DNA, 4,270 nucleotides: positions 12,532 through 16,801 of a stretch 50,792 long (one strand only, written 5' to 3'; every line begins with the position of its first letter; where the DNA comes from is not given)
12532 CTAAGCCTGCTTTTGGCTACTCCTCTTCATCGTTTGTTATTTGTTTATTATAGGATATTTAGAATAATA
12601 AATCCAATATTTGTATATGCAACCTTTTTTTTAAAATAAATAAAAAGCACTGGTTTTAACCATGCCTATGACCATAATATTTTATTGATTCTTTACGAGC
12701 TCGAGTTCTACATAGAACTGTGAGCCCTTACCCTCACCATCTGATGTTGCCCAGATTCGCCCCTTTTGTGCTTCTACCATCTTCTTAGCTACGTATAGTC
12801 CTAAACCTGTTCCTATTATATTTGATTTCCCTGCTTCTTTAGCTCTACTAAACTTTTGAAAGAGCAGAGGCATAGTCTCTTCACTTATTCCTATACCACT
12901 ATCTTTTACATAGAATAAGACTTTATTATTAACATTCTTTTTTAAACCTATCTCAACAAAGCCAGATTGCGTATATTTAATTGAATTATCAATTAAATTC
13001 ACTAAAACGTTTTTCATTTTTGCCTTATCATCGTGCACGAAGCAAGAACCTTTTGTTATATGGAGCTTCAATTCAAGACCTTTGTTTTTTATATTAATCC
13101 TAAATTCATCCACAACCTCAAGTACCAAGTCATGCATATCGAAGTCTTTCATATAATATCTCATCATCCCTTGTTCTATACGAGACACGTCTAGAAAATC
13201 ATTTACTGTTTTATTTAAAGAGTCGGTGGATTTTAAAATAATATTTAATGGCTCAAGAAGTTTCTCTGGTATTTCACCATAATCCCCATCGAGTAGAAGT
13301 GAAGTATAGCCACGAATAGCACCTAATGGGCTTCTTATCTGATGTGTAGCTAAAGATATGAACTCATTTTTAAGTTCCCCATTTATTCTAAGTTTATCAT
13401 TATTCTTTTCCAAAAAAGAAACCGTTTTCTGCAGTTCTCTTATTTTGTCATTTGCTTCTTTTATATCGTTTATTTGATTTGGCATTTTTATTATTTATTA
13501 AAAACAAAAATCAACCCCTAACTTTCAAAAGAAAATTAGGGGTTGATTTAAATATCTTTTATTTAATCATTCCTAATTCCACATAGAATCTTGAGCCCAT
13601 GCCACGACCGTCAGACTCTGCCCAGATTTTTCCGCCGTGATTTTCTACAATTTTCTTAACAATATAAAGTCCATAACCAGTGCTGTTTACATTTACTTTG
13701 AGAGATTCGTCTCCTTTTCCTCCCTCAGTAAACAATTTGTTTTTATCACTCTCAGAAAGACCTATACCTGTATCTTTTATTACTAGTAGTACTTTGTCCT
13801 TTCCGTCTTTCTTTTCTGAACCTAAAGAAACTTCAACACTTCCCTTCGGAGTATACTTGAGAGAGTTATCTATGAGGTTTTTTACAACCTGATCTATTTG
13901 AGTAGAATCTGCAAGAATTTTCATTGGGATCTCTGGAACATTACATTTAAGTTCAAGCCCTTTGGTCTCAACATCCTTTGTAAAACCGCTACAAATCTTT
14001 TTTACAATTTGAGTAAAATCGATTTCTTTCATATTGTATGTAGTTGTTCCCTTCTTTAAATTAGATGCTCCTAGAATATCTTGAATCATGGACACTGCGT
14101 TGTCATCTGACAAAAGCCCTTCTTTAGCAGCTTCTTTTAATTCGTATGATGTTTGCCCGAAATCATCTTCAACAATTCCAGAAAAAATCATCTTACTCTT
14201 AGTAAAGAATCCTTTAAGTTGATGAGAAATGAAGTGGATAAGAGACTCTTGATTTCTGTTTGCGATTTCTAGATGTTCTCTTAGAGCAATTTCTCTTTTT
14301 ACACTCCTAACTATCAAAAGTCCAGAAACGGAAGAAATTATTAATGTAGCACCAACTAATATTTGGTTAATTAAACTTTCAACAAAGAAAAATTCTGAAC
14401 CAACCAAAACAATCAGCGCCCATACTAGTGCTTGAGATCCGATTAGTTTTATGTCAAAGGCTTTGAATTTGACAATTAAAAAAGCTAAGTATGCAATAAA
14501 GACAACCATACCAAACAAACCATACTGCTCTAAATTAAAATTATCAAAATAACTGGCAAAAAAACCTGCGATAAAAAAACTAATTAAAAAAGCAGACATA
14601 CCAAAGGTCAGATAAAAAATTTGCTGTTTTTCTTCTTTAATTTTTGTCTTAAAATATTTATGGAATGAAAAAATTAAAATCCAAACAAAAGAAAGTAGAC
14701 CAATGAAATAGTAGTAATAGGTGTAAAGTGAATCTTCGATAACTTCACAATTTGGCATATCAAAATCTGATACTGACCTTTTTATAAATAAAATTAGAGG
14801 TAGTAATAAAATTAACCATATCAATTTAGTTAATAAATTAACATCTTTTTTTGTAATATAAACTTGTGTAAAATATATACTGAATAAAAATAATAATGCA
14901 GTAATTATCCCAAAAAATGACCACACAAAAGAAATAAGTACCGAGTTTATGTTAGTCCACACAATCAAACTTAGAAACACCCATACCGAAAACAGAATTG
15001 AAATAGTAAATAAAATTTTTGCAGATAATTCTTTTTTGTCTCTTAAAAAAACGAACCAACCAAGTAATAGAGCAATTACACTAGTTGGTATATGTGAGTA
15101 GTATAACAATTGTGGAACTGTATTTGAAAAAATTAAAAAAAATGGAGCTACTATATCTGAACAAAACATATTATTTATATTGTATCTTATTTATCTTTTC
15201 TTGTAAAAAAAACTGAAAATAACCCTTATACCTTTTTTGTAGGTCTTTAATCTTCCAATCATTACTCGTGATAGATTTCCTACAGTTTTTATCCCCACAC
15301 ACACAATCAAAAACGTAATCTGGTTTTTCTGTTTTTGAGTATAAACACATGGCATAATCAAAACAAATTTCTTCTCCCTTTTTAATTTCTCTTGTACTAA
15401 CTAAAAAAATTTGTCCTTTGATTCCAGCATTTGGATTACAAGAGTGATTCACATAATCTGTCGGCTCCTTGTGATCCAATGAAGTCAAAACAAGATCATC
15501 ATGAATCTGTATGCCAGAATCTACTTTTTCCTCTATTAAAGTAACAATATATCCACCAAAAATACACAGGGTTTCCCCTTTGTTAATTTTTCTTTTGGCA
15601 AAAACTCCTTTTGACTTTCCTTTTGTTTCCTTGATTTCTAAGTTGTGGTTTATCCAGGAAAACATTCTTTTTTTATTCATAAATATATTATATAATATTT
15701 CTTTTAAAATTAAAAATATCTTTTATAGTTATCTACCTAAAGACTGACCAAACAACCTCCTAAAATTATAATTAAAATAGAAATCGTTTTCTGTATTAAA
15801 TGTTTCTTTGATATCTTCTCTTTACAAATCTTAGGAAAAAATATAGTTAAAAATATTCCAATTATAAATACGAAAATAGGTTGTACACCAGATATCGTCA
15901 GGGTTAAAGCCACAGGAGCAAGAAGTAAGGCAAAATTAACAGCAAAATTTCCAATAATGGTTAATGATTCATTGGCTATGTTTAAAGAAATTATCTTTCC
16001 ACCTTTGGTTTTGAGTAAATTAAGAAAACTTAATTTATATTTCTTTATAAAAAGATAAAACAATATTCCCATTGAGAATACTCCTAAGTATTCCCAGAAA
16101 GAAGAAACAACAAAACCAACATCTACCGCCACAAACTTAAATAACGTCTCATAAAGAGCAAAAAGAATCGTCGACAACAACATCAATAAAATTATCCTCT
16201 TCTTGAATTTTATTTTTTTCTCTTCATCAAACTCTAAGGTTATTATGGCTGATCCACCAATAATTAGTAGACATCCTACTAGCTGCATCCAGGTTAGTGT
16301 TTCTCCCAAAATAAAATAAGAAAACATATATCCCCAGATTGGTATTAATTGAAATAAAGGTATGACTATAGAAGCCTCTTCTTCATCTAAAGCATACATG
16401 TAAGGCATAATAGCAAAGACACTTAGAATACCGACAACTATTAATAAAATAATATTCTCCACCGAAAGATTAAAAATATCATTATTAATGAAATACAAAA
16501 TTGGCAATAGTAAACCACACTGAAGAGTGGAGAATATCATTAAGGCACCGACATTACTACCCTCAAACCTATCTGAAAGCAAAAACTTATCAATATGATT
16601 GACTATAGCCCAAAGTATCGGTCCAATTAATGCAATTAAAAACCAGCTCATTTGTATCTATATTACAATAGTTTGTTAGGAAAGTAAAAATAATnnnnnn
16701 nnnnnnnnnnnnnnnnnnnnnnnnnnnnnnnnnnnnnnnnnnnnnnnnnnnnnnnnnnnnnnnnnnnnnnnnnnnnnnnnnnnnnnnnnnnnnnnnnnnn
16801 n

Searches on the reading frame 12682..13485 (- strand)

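Call 77: search_protein_families(library=pfam, proteins=[window:12682-13485:-], max_evalue=0.001)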
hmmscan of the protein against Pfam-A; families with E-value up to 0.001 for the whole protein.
window:12682-13485:- (267 aa): 3 families
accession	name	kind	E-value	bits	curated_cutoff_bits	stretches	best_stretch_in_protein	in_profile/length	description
PF02518.31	HATPase_c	-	5e-23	82.1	26.4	1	153-263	2-109/111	Histidine kinase-, DNA gyrase B-, and HSP90-like ATPase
PF00512.31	HisKA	-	1.3e-15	57.6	26.9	1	39-106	2-66/66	His Kinase A (phospho-acceptor) domain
PF13589.12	HATPase_c_3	-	1.1e-05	25.9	25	1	157-239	3-86/137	Histidine kinase-, DNA gyrase B-, and HSP90-like ATPase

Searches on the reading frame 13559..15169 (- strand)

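Call 77: search_protein_families(library=pfam, proteins=[window:13559-15169:-], max_evalue=0.001)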
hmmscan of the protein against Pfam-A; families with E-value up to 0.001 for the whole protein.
window:13559-15169:- (536 aa): 1 family
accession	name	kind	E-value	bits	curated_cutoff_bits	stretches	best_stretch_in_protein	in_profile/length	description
PF02518.31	HATPase_c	-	8.8e-23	81.3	26.4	1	421-532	2-107/111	Histidine kinase-, DNA gyrase B-, and HSP90-like ATPase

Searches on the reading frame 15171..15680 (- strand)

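Call 3: search_protein_families(library=pfam, proteins=[window:15171-15680:-], max_evalue=0.01)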
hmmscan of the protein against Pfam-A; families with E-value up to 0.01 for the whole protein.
window:15171-15680:- (169 aa): 1 family
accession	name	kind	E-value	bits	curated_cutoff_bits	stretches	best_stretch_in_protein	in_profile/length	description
PF00856.33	SET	-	9.6e-16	58.5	22.4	1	24-109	2-104/105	SET domain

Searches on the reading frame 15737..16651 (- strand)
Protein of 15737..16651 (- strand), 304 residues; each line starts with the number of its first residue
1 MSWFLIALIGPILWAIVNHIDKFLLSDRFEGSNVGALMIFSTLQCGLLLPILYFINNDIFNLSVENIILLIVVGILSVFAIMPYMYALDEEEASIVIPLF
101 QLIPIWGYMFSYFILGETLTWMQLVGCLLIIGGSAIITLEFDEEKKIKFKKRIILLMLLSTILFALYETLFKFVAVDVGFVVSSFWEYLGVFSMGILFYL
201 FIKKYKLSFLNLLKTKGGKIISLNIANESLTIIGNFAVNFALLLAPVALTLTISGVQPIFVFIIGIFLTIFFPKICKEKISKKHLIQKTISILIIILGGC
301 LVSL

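Call 3: search_protein_families(library=pfam, proteins=[window:15737-16651:-], max_evalue=0.01)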
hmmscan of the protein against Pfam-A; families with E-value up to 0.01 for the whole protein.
window:15737-16651:- (304 aa): 1 family
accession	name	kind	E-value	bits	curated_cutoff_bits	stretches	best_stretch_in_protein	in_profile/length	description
PF00892.27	EamA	-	7.6e-17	62.3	28.2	1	2-138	2-134/135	EamA-like transporter family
